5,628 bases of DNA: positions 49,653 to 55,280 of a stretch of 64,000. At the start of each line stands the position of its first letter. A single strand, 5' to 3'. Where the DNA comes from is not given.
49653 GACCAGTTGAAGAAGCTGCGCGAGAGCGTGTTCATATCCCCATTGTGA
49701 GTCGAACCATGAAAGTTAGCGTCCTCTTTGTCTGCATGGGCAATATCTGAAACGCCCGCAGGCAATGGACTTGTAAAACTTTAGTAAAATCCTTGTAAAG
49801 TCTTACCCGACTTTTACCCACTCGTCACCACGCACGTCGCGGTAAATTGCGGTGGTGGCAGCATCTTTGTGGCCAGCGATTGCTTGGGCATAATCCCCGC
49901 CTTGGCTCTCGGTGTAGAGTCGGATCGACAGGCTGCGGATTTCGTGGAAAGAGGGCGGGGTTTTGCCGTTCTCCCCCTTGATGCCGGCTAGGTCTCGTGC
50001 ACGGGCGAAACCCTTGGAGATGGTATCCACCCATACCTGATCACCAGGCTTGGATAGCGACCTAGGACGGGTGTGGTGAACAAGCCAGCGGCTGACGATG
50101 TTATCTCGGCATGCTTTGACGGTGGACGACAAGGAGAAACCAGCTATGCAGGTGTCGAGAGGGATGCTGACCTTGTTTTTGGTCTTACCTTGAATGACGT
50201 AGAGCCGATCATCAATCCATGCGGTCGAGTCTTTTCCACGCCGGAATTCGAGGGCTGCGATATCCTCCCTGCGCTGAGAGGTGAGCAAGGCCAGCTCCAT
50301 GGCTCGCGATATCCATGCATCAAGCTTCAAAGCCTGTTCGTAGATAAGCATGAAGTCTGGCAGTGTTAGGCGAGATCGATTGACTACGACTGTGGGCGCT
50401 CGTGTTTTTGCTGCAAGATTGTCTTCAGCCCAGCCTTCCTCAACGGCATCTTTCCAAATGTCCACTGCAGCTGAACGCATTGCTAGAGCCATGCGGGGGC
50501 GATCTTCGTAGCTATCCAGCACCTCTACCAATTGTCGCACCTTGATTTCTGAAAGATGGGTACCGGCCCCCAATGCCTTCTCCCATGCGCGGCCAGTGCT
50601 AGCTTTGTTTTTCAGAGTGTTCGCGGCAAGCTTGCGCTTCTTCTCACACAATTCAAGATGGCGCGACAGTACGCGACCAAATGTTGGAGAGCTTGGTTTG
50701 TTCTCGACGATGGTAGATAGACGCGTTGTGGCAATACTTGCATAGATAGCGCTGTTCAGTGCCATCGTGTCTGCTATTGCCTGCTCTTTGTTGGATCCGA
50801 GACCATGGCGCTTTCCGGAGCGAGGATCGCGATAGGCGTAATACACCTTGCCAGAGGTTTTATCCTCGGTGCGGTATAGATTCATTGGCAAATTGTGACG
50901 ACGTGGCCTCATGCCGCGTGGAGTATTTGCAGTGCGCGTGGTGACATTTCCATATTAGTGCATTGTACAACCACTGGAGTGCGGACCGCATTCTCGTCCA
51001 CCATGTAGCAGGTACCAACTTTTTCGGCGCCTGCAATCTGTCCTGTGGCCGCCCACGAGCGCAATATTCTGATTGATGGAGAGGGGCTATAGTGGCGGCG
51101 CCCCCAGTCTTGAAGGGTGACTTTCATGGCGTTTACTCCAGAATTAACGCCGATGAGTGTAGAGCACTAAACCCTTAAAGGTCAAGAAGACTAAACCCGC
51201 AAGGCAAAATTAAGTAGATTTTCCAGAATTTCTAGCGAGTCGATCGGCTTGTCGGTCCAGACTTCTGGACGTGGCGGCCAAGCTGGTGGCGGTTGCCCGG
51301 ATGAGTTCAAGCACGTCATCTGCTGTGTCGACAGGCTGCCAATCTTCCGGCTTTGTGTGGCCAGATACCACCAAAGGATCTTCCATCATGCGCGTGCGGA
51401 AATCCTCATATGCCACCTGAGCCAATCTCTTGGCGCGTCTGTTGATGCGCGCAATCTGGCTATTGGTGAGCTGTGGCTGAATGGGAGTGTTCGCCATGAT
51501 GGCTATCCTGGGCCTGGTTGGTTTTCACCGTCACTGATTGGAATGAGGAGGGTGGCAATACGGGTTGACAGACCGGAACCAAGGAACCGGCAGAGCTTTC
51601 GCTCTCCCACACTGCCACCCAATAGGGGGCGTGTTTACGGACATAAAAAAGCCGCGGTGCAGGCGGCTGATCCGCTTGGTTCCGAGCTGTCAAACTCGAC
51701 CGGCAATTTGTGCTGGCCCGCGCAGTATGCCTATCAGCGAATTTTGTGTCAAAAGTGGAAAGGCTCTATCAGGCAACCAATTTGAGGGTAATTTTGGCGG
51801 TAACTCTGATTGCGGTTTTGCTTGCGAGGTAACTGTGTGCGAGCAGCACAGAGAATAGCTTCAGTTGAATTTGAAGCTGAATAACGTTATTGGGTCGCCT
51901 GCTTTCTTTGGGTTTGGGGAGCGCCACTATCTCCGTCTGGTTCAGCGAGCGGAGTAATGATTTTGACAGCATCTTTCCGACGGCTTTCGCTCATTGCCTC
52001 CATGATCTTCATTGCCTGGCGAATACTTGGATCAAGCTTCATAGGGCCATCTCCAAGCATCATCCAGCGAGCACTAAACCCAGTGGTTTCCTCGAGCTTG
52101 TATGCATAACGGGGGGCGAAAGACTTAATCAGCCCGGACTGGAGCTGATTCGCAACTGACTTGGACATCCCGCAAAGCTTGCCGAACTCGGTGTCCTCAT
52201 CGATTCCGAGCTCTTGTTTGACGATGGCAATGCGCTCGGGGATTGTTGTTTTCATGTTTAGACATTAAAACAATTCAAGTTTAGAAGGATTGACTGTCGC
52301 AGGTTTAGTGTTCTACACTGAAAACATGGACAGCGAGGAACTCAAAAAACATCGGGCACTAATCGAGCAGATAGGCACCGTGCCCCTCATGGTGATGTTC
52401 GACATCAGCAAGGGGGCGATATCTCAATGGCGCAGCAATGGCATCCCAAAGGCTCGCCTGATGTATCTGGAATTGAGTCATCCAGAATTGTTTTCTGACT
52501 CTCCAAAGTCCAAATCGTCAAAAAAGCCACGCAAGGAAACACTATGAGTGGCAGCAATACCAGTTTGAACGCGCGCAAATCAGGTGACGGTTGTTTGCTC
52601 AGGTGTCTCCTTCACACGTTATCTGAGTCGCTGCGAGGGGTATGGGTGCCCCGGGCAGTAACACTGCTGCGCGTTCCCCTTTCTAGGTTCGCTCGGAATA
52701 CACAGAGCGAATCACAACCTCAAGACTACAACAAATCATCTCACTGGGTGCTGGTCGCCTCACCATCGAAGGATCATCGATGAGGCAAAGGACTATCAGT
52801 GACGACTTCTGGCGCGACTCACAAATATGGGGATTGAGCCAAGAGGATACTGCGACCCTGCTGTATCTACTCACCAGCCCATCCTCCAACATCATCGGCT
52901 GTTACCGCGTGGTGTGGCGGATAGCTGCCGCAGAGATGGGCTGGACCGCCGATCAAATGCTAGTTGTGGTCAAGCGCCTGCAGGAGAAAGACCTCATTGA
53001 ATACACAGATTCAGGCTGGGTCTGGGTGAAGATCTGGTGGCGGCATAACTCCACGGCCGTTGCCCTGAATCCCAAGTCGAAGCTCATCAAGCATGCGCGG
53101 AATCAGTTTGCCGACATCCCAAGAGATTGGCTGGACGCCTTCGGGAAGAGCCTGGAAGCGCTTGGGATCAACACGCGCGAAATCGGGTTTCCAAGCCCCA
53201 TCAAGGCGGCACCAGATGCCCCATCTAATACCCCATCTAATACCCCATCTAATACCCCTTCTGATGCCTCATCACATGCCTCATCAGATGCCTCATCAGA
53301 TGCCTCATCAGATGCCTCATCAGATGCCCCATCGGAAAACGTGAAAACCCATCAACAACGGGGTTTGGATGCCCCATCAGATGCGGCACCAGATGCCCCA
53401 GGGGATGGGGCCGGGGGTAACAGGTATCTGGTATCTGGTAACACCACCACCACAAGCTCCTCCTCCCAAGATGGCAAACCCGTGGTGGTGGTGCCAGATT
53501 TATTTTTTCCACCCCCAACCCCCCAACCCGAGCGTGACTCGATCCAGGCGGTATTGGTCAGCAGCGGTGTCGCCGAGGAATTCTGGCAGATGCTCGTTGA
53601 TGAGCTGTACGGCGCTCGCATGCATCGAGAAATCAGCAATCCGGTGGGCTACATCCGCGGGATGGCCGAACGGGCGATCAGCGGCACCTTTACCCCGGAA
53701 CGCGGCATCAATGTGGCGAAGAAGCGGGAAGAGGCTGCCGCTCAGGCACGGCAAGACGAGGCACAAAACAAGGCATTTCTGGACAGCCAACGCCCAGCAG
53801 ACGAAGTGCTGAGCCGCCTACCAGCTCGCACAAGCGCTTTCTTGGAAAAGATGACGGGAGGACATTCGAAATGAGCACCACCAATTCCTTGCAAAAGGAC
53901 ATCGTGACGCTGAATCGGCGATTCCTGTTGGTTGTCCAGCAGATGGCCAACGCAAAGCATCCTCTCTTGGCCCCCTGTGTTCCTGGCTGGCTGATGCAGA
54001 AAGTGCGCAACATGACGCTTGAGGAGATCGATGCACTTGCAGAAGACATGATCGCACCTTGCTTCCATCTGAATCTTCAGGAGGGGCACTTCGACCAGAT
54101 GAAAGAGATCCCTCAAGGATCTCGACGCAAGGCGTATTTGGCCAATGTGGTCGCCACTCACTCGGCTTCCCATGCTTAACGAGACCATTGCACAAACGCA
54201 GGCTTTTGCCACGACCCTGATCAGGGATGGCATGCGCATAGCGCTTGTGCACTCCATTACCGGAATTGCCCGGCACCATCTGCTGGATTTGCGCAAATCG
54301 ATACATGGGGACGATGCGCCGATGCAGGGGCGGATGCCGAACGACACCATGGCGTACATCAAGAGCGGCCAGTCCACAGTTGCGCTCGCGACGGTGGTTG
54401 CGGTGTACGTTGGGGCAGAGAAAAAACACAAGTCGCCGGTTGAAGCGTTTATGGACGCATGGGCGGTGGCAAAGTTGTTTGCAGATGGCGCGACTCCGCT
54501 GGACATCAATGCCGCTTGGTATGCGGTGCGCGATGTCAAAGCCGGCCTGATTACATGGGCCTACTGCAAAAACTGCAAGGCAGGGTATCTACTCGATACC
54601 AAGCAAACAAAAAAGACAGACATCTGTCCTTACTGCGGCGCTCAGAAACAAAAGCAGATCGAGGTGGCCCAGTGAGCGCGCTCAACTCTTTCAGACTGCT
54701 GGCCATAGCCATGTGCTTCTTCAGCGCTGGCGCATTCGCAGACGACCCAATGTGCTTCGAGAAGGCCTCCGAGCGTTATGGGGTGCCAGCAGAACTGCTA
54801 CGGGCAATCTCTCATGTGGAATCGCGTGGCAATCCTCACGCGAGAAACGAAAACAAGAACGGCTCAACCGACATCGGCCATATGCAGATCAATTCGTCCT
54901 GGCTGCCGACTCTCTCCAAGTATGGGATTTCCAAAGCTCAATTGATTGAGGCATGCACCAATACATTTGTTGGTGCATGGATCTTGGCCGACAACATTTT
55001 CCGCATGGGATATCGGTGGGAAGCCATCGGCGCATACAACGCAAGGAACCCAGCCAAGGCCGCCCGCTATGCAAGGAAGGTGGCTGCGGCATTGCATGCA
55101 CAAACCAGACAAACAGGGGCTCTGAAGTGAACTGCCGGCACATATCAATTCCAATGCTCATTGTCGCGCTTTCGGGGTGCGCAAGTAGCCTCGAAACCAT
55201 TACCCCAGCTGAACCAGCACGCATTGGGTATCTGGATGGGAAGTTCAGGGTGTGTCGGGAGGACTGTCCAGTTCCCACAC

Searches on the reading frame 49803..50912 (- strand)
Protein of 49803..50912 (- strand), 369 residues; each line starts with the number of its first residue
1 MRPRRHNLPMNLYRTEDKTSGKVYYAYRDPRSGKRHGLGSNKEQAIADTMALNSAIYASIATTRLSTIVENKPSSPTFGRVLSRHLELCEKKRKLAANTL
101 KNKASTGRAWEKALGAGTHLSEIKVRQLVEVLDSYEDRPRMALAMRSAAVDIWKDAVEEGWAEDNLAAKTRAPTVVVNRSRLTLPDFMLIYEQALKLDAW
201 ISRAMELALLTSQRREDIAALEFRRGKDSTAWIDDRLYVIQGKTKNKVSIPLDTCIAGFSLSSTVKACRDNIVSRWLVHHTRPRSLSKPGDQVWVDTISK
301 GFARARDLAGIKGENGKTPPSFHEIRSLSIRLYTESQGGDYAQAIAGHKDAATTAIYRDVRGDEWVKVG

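Call 6: search_protein_families(library=pfam, proteins=[window:49803-50912:-])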
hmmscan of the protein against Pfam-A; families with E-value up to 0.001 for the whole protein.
window:49803-50912:- (369 aa): 3 families
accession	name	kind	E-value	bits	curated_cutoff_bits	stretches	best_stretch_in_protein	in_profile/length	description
PF09003.16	Arm-DNA-bind_1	-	3.8e-17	62.5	22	1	4-60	8-64/74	Bacteriophage lambda integrase, Arm DNA-binding domain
PF00589.27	Phage_integrase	-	3.3e-13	50.2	27.1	1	194-361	15-169/172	Phage integrase family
PF22022.2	Phage_int_M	-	0.0003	21.4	27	0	118-171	39-94/96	Phage integrase central domain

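Call 9: find_encoding_contigs(protein=window:49803-50912:-, flank=10000, max_places=10)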
Protein window:49803-50912:- (369 aa): 11 contigs read that carry it; 9 places shown.
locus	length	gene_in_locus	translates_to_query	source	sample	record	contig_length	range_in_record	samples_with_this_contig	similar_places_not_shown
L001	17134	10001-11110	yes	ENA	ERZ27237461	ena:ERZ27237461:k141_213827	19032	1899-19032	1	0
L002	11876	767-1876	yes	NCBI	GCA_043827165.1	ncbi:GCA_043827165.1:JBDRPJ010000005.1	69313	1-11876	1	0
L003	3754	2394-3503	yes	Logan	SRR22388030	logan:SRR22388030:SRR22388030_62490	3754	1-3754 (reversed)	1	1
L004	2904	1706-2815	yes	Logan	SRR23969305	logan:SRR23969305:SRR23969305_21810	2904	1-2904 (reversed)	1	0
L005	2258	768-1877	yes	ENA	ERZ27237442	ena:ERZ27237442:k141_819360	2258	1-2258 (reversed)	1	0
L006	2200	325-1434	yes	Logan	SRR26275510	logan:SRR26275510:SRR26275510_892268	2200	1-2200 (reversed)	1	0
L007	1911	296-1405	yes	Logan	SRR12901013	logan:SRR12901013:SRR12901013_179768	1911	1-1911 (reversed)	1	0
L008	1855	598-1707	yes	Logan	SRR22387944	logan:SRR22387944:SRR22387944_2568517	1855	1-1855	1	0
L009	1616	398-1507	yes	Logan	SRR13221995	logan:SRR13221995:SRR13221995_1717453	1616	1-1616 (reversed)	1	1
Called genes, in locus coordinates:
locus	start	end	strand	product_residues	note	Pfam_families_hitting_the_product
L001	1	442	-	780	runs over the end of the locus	?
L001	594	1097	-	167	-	PF09676:TraV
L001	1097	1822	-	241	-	PF10411:DsbC_N, PF13098:Thioredoxin_2, PF01323:DSBA (faint)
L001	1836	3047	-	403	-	PF03743:TrbI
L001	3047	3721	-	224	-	PF06586:TraK_N, PF23536:TraK_C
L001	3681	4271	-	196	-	PF05309:TraE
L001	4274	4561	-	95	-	PF07178:TraL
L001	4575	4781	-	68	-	-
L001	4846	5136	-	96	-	-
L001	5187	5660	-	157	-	PF00691:OmpA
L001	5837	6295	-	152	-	PF01464:SLT, PF18896:SLT_3 (weak)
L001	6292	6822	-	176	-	PF05280:FlhC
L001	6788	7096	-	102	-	-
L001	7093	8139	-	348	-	-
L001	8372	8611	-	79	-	-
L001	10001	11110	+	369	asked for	PF09003:Arm-DNA-bind_1, PF00589:Phage_integrase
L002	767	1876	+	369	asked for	PF09003:Arm-DNA-bind_1, PF00589:Phage_integrase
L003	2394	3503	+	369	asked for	PF09003:Arm-DNA-bind_1, PF00589:Phage_integrase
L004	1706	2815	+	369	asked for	PF09003:Arm-DNA-bind_1, PF00589:Phage_integrase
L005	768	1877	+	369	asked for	PF09003:Arm-DNA-bind_1, PF00589:Phage_integrase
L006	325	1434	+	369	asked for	PF09003:Arm-DNA-bind_1, PF00589:Phage_integrase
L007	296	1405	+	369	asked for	PF09003:Arm-DNA-bind_1, PF00589:Phage_integrase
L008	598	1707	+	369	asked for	PF09003:Arm-DNA-bind_1, PF00589:Phage_integrase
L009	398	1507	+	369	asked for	PF09003:Arm-DNA-bind_1, PF00589:Phage_integrase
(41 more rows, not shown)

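Call 49: search_protein_families(library=ncbifam, proteins=[window:49803-50912:-], max_evalue=0.001)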
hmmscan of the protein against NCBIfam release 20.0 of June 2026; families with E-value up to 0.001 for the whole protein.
window:49803-50912:- (369 aa): 0 families

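Call 54: list_cluster_members(proteins=[P0241, window:49803-50912:-])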
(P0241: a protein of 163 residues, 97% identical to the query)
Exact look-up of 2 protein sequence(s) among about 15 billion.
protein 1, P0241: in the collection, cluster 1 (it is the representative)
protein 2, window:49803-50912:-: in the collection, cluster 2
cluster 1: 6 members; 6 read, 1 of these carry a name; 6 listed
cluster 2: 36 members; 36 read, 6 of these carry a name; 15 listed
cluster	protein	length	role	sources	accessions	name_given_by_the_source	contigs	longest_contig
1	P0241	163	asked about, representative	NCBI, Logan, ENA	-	-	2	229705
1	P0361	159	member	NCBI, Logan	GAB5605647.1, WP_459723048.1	low molecular weight protein-tyrosine-phosphatase [Sideroxyarcus sp. TK5]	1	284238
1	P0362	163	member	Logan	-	-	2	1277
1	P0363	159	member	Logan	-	-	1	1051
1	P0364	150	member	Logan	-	-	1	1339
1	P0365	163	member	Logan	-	-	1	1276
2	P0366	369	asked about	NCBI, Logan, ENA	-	-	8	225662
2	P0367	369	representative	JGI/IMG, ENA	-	-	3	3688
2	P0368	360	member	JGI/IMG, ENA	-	integrase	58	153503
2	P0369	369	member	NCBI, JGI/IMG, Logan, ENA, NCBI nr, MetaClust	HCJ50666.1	MAG TPA: integrase [Gallionella sp.] | integrase [Gallionella sp.] | \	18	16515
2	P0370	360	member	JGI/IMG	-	integrase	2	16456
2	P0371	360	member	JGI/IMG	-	integrase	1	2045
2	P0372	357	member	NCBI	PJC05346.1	MAG: integrase, partial [Gallionellaceae bacterium CG_4_9_14_0_8_um_filter_60_335]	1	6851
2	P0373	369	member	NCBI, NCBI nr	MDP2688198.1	MAG: phage integrase Arm DNA-binding domain-containing protein [Aequorivita sp.] | phage integrase Arm DNA-binding domain-containing protein [Aequorivita sp.]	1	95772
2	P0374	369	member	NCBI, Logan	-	-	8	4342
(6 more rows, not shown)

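Call 58: search_solved_structures(query=window:49803-50912:-, max_evalue=0.01, show_alignments=1)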
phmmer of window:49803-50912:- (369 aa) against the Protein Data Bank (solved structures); distinct sequences matched with E-value up to 0.01: 7.
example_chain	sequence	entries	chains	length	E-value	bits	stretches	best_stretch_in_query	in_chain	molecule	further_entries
5j0n_E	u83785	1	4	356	9.2e-47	163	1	4-368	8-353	Integrase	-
1z1b_A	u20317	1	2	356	9.5e-47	163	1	4-368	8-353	Integrase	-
1z1g_A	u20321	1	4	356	3.1e-46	161.3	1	4-368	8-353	Integrase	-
1p7d_A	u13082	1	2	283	5.4e-36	127.6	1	92-368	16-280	Integrase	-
1z19_A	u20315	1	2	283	5.5e-36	127.6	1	92-368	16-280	Integrase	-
1ae9_A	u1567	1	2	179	6.9e-26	94.4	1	179-368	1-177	LAMBDA INTEGRASE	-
1kjk_A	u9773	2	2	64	1.6e-05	27.4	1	4-57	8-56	integrase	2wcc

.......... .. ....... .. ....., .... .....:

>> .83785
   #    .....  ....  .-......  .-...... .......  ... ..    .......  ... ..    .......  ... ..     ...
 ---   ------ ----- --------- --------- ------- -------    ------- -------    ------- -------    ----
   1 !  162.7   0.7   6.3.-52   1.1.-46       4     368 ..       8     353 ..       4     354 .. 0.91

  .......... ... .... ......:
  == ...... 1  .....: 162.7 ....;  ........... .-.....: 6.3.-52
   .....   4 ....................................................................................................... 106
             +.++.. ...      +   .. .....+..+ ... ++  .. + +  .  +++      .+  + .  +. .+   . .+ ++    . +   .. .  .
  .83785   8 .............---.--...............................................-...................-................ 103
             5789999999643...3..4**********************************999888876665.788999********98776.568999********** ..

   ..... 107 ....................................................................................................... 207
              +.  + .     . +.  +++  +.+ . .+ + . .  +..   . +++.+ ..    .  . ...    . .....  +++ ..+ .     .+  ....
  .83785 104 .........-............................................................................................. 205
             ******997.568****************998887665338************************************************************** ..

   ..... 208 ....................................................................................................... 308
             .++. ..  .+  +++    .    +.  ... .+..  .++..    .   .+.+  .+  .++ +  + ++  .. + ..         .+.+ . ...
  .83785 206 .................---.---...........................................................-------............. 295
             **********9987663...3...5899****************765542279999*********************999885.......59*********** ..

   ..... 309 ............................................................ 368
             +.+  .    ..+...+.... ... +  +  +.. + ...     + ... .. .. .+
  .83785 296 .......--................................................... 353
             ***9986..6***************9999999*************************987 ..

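Call 59: search_dna_similar(query=window:49803-50912:-, collection=phages, mode=protein, max_rows=10)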
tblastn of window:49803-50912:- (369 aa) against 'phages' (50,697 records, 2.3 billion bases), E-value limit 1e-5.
Records with a match: 139; places in all: 143; records where one place covers at least 80% of the query: 133.
Best place of each record, by identity: <60% 139.
By first word of the organism name: Escherichia 75; Burkholderia 11; Enterobacteria 11; Salmonella 7; Stx1a-converting 6; Pseudomonas 5; Stx2a-converting 5; Lambdavirus 3; Klebsiella 2; Providencia 2; and 10 more.
By host as written in the record: - 50; Escherichia coli 32; Burkholderia sp. 10; Salmonella sp. 5; Escherichia coli str. K-12 substr. MG1655 5; Escherichia coli ECOR13 3; Pseudomonas aeruginosa WH-SGI-V-07173 2; Escherichia coli C 2; and 25 more.
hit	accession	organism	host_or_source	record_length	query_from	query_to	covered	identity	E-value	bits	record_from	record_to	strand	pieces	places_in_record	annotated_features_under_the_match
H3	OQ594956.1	Pseudomonas phage vB_Pae_LESphi3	Pseudomonas aeruginosa LESB58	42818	2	368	99%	39.1%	2e-57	207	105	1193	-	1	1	integrase | excisionase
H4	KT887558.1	Pseudomonas phage phi2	Pseudomonas aeruginosa WH-SGI-V-07173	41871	2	368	99%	38.5%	3e-57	206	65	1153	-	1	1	integrase family site-specific recombinase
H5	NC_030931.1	Pseudomonas phage phi2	Pseudomonas aeruginosa WH-SGI-V-07173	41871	2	368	99%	38.5%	3e-57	206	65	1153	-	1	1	integrase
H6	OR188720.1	Pseudomonas phage LPPA33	Pseudomonas aeruginosa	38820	2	368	99%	38.3%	1e-56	205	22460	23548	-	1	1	hypothetical protein (x2)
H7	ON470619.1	Escherichia phage vB_EcoS-813R8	Escherichia coli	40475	2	368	99%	37.7%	5e-53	194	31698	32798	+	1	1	integrase | excisionase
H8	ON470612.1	Escherichia phage vB_EcoS-640R1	Escherichia coli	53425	2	368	99%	37.7%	5e-53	194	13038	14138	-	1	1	integrase | excisionase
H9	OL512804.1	Hafnia phage Pocitis76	Hafnia sp.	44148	5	369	99%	36.8%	7e-53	194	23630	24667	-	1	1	integrase | excisionase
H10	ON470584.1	Escherichia phage vB_EcoM-689R6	Escherichia coli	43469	2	368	99%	36.3%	1e-47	178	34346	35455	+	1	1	integrase | excisionase-like protein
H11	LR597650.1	Escherichia phage Lambda_ev203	-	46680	2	368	99%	36.0%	1e-53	196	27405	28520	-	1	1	Prophage lambda integrase | Excisionase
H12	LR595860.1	Escherichia virus Lambda_2E9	-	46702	2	368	99%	36.0%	1e-53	196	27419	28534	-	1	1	Prophage lambda integrase | Excisionase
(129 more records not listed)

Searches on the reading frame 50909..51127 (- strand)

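Call 6: search_protein_families(library=pfam, proteins=[window:50909-51127:-])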
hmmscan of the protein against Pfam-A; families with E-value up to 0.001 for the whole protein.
window:50909-51127:- (72 aa): 1 family
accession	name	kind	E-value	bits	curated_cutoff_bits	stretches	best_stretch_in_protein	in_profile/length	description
PF07825.17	Exc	-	1.1e-07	32.2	23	1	1-50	1-51/77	Excisionase-like protein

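Call 49: search_protein_families(library=ncbifam, proteins=[window:50909-51127:-], max_evalue=0.001)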
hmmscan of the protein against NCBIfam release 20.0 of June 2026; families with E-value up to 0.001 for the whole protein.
window:50909-51127:- (72 aa): 0 families

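Call 61: search_protein_families(library=phrogs, proteins=[window:50909-51127:-], max_evalue=0.01)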
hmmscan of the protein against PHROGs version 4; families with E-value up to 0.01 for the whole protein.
window:50909-51127:- (72 aa): 1 family
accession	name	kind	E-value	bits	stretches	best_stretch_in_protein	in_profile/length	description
phrog_629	-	integration and excision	2.3e-11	44.6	1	2-56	4-60/82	excisionase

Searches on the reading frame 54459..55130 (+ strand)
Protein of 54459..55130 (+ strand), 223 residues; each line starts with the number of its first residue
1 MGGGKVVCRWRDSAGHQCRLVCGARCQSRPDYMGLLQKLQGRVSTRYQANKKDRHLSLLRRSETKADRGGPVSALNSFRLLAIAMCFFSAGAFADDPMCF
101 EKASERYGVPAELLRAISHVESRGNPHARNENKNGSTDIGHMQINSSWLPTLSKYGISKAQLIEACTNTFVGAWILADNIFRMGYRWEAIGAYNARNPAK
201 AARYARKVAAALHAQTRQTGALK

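Call 49: search_protein_families(library=ncbifam, proteins=[window:54459-55130:+], max_evalue=0.001)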
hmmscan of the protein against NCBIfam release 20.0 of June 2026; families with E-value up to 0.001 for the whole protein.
window:54459-55130:+ (223 aa): 2 families
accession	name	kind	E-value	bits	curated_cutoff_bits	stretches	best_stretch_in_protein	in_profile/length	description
NF011856.0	PRK15328.1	equivalog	1e-30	106.4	208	1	83-209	7-136/160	type III secretion system invasion protein IagB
NF010463.0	PRK13888.1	equivalog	1.5e-15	57.8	246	1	99-207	17-126/211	conjugal transfer protein TrbN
